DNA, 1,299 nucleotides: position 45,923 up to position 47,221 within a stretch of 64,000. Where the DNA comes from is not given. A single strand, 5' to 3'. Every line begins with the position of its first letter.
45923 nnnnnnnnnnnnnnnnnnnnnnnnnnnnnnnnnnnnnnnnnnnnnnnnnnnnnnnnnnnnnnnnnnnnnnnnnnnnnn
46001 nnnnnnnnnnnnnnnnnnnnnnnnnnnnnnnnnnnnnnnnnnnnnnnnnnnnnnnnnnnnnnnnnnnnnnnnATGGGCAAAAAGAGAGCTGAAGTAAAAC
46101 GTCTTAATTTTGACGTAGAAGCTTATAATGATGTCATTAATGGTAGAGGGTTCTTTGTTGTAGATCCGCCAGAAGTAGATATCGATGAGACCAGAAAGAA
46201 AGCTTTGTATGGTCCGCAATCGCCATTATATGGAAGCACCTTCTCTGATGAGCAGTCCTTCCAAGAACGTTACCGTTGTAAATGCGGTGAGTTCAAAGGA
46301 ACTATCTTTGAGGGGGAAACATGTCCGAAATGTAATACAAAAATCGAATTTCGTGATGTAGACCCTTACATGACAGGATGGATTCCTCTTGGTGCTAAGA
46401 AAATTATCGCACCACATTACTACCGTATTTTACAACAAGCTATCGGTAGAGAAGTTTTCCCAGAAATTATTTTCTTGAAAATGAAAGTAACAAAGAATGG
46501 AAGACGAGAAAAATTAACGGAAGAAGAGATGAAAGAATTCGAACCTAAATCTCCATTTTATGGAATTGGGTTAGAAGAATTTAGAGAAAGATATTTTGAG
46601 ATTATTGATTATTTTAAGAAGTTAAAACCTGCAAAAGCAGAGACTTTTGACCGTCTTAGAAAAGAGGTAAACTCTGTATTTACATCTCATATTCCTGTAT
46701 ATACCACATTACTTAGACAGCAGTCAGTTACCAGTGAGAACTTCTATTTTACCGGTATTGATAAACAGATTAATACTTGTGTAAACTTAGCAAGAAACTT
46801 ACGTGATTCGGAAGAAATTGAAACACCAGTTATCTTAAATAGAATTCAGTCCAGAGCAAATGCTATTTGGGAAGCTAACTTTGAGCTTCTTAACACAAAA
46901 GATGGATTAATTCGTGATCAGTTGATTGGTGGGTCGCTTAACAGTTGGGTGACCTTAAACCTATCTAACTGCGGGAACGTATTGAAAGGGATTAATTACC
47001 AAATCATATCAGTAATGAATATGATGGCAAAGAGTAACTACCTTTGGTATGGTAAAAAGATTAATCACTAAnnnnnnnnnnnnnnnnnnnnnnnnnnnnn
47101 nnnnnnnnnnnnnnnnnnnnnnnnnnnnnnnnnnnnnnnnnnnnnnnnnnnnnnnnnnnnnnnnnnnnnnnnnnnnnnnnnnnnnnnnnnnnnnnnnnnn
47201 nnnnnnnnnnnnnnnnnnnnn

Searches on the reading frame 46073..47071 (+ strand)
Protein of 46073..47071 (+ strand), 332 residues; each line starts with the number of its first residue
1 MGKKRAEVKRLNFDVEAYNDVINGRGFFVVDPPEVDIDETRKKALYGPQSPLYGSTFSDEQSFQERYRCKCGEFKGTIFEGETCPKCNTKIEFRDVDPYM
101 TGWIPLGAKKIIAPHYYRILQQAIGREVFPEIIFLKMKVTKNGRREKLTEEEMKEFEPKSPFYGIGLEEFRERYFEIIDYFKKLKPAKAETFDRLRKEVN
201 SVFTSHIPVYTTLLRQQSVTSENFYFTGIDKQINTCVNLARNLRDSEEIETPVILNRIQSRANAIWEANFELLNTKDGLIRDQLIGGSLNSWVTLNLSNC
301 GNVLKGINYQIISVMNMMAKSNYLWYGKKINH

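Call 11: search_dna_similar(query=window:46073-46933:+, collection=phages, mode=protein, max_rows=25)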
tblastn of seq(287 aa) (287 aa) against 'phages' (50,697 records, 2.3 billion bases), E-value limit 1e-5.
Records with a match: 2; places in all: 2; records where one place covers at least 80% of the query: 2.
Best place of each record, by identity: <60% 2.
By first word of the organism name: Yersinia 2.
By host as written in the record: Yersinia enterocolitica 2.
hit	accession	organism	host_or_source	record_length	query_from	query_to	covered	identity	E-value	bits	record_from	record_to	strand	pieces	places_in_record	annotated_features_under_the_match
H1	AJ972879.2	Yersinia phage phiR1-37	Yersinia enterocolitica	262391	5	286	98%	27.2%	2e-15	82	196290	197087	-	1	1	g274: RNA-polymerase beta-subunit RpoC, N-terminus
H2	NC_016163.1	Yersinia phage phiR1-37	Yersinia enterocolitica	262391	5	286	98%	27.2%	2e-15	82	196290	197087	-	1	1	g274: RNA polymerase beta subunit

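Call 71: list_cluster_members(proteins=[P0005, P0003, window:46073-47071:+])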
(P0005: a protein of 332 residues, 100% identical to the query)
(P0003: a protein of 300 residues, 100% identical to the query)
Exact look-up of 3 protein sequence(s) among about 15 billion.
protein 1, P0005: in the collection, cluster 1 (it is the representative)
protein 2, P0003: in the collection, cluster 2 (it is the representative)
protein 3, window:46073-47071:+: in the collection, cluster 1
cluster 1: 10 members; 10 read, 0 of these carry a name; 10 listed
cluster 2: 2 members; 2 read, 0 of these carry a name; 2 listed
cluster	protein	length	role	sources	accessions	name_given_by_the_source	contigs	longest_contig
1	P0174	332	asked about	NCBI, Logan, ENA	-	-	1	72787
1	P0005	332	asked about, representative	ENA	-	-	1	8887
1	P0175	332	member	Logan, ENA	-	-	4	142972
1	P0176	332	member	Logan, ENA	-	-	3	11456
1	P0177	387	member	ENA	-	-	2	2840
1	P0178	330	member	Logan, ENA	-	-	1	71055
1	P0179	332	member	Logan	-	-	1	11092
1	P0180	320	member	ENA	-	-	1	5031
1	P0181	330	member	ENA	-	-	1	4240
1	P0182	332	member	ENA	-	-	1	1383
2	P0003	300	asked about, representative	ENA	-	-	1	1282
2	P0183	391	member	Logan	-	-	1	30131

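Call 72: find_encoding_contigs(protein=P0175, flank=5000, max_places=4)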
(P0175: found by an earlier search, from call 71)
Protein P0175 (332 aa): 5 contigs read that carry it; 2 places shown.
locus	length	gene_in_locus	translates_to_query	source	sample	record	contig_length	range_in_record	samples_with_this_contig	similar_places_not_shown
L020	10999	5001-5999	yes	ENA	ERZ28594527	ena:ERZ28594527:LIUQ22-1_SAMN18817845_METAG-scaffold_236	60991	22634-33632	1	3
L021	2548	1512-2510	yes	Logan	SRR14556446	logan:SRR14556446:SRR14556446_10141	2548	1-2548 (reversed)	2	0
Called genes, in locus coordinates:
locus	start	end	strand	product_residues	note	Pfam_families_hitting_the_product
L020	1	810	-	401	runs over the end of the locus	-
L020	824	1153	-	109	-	-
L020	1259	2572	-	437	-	PF01385:OrfB_IS605, PF07282:Cas12f1-like_TNB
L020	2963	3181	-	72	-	-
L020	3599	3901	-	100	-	-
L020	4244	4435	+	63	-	-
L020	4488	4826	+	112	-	-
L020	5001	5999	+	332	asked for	-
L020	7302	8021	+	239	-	PF01541:GIY-YIG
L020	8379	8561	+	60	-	-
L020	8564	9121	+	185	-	-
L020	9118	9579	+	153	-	-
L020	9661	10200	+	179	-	-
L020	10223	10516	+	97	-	-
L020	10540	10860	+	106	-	-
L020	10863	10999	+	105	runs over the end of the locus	-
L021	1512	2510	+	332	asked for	-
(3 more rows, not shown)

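Call 73: find_encoding_contigs(protein=P0178, flank=5000, max_places=2)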
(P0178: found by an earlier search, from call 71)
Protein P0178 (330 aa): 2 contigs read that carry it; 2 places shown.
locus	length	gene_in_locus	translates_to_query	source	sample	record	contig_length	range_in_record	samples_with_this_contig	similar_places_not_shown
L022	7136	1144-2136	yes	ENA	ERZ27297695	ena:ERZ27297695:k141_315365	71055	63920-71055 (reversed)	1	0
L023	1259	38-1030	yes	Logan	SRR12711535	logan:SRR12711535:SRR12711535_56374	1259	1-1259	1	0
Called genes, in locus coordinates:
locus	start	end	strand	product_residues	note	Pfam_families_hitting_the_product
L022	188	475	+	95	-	-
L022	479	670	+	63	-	-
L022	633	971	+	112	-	-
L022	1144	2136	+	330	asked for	-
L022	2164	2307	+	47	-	-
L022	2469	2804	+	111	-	-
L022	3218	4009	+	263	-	PF13392:HNH_3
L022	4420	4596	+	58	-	-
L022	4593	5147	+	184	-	-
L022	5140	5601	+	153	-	-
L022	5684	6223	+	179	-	-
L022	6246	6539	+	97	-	-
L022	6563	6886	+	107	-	-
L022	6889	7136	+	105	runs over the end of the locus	-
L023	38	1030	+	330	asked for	-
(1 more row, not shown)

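Call 81: find_encoding_contigs(protein=P0176, flank=5000, max_places=3)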
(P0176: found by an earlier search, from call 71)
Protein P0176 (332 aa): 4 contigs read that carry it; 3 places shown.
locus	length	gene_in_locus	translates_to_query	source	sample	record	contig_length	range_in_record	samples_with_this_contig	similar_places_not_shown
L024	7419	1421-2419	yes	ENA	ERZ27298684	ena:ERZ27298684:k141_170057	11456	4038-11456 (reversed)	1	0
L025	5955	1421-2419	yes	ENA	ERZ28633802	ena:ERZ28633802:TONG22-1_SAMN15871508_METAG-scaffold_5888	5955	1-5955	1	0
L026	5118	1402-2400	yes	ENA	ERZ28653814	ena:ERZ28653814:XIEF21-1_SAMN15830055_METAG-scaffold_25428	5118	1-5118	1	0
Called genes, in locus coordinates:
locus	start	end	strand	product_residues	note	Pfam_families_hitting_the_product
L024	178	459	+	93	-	-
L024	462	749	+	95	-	-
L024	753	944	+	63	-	-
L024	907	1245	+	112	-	-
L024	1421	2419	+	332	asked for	-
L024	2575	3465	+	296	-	-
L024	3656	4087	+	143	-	-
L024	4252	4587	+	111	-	-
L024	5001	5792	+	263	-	PF13392:HNH_3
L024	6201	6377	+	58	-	-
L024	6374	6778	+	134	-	-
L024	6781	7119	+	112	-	-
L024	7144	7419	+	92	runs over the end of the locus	-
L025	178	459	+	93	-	-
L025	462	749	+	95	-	-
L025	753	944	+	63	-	-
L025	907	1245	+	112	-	-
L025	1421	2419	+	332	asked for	-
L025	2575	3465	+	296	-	-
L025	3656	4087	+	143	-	-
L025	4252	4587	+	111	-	-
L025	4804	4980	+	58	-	-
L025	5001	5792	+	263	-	PF13392:HNH_3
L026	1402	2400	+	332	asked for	-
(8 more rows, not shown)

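Call 82: find_encoding_contigs(protein=P0179, flank=5000, max_places=2)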
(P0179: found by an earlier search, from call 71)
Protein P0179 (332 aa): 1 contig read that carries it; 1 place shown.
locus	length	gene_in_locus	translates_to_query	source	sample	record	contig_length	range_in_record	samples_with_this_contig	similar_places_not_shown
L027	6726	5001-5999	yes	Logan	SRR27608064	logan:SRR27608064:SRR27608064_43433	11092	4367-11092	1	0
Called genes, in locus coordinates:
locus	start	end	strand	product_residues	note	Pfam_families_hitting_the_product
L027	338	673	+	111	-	-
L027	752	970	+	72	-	-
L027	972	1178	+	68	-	-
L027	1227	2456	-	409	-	-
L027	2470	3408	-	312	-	PF20034:Peptidase_S80 (weak)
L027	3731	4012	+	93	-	-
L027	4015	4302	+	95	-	-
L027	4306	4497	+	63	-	-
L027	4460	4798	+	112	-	-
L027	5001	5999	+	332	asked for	-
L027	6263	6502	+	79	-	-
